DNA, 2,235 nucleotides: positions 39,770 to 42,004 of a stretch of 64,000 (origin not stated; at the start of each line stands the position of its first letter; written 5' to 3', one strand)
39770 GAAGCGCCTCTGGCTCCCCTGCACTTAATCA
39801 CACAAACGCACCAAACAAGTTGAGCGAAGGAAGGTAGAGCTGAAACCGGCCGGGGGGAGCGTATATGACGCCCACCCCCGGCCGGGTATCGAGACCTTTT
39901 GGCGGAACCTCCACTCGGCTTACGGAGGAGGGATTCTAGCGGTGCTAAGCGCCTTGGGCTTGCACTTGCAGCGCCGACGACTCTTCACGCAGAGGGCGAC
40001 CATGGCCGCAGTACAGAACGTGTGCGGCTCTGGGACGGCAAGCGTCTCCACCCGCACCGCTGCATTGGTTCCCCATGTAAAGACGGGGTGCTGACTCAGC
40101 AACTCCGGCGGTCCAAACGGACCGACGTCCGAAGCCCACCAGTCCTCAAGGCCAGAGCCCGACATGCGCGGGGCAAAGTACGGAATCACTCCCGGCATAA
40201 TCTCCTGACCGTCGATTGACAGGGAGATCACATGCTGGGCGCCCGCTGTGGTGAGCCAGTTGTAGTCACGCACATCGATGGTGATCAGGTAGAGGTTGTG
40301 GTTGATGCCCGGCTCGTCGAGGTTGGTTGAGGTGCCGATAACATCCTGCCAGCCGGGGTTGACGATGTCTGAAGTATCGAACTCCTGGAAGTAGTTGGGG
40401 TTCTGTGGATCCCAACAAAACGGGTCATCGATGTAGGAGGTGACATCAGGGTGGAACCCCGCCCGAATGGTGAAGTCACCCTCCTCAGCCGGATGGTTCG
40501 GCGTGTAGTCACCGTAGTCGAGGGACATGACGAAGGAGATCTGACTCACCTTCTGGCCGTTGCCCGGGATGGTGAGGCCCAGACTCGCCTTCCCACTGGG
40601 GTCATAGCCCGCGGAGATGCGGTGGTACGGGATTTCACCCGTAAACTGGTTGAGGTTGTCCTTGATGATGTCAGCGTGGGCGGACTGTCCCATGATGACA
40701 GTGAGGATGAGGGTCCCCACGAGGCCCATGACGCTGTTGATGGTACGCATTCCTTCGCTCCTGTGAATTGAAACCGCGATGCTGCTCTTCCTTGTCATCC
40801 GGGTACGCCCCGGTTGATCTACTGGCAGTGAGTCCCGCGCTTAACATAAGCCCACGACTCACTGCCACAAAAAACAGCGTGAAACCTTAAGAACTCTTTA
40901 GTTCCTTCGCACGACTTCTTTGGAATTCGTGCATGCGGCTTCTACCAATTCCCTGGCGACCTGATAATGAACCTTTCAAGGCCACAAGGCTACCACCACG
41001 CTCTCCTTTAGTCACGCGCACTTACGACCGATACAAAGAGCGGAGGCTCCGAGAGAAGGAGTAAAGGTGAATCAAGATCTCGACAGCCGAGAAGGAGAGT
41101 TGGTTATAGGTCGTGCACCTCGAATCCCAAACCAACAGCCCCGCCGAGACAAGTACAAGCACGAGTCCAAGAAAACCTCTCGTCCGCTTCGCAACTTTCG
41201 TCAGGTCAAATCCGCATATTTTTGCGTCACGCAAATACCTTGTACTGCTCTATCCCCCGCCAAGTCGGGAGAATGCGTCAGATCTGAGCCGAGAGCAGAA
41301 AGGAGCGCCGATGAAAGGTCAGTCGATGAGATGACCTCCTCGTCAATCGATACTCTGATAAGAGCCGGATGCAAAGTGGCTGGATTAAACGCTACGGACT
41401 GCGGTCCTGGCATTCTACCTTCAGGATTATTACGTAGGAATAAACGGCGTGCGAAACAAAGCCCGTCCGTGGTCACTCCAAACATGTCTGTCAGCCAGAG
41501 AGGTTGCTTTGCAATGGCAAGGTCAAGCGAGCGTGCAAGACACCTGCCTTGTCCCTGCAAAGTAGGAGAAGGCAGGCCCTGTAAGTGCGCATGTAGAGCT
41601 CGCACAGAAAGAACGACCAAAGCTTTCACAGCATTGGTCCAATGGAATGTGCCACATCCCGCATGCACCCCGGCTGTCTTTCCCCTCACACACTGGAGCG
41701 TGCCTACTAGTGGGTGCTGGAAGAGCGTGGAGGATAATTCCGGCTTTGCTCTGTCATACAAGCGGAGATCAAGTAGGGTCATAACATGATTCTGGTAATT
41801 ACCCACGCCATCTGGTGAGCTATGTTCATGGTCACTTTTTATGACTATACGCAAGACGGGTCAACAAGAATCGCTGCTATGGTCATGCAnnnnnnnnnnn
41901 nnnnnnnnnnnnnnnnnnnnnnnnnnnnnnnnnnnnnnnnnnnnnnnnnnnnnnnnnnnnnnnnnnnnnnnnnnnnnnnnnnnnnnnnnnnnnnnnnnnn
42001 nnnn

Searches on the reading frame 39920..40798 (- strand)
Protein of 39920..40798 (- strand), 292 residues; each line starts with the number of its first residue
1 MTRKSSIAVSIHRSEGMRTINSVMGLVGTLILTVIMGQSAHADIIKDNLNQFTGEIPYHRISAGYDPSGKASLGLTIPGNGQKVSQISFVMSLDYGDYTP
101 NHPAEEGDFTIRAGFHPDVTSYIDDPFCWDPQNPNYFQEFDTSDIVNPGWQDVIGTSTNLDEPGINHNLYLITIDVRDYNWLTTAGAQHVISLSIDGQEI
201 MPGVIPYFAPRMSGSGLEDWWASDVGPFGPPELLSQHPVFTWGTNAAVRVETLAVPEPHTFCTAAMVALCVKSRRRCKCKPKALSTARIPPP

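Call 22: search_protein_families(library=pfam, proteins=[window:39920-40798:-], max_evalue=0.1)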
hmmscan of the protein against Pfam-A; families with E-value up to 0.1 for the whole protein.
window:39920-40798:- (292 aa): 1 family
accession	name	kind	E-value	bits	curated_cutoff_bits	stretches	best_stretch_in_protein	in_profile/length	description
PF07589.16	PEP-CTERM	-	0.034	14.7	20.7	1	254-276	1-24/24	PEP-CTERM motif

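Call 105: find_encoding_contigs(protein=window:39920-40798:-, flank=8000, max_places=6)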
Protein window:39920-40798:- (292 aa): no gene with exactly this product is on record in the collection.
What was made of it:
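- Tried and rejected: The look-up for an empty site through the PEP-CTERM protein found no record (call 105).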

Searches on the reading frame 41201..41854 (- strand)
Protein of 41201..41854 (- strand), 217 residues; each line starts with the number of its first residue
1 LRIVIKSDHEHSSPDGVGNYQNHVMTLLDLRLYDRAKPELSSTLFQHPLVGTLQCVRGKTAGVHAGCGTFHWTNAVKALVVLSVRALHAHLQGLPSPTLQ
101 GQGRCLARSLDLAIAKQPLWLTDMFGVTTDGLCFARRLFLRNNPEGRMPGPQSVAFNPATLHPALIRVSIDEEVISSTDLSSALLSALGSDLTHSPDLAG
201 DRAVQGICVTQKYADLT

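Call 22: search_protein_families(library=pfam, proteins=[window:41201-41854:-], max_evalue=0.1)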
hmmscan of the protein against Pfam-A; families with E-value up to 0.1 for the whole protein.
window:41201-41854:- (217 aa): 0 families

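Call 72: search_protein_families(library=phrogs, proteins=[window:41201-41782:-], max_evalue=0.01)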
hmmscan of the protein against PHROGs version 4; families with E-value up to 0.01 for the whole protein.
window:41201-41782:- (193 aa): 0 families

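Call 85: search_solved_structures(query=A5, max_evalue=10, show_alignments=2)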
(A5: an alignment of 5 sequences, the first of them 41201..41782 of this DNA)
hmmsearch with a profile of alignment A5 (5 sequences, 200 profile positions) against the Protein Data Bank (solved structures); distinct sequences matched with E-value up to 10: 2.
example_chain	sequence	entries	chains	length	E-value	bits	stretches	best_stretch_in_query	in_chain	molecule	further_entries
9avo_C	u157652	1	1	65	0.35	13.9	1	135-177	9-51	Protein GD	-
9if7_LS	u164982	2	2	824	0.88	12.6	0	45-104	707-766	Crooked neck-like protein 1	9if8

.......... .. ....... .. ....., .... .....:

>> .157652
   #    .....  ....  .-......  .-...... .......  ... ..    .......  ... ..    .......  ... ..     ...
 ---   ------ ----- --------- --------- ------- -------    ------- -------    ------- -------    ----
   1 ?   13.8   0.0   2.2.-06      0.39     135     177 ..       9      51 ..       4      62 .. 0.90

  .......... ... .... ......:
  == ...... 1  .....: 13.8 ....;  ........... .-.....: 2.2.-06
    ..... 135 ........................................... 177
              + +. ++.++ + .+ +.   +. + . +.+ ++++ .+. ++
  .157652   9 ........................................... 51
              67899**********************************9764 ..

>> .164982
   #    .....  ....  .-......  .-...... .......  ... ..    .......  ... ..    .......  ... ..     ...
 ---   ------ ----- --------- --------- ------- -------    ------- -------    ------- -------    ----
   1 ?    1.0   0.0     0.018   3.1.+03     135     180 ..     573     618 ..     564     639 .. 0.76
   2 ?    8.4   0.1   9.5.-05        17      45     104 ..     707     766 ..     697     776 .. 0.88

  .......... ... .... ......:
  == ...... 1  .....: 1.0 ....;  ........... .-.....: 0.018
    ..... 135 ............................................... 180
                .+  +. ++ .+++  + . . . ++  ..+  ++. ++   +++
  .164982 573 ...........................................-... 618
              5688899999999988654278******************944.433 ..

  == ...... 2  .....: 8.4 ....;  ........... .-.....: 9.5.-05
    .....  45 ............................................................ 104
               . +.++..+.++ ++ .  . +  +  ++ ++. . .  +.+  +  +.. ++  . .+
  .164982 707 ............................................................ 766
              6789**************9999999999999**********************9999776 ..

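Call 86: search_protein_families(library=pfam, alignment_id=A5, max_evalue=10)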
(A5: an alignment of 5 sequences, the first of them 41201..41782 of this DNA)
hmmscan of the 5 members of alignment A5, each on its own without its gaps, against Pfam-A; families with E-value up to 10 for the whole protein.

A. member 1, window:41201-41782:- (193 aa): 0 families

B. families by the number of members that match (of 5 scanned): 0 families
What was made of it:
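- P4 has no recognisable effector domain (calls 85, 86).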

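Call 122: search_protein_families(library=padloc, proteins=[window:41201-41782:-], max_evalue=0.01)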
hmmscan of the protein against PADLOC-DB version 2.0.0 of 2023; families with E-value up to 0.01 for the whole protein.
window:41201-41782:- (193 aa): 0 families
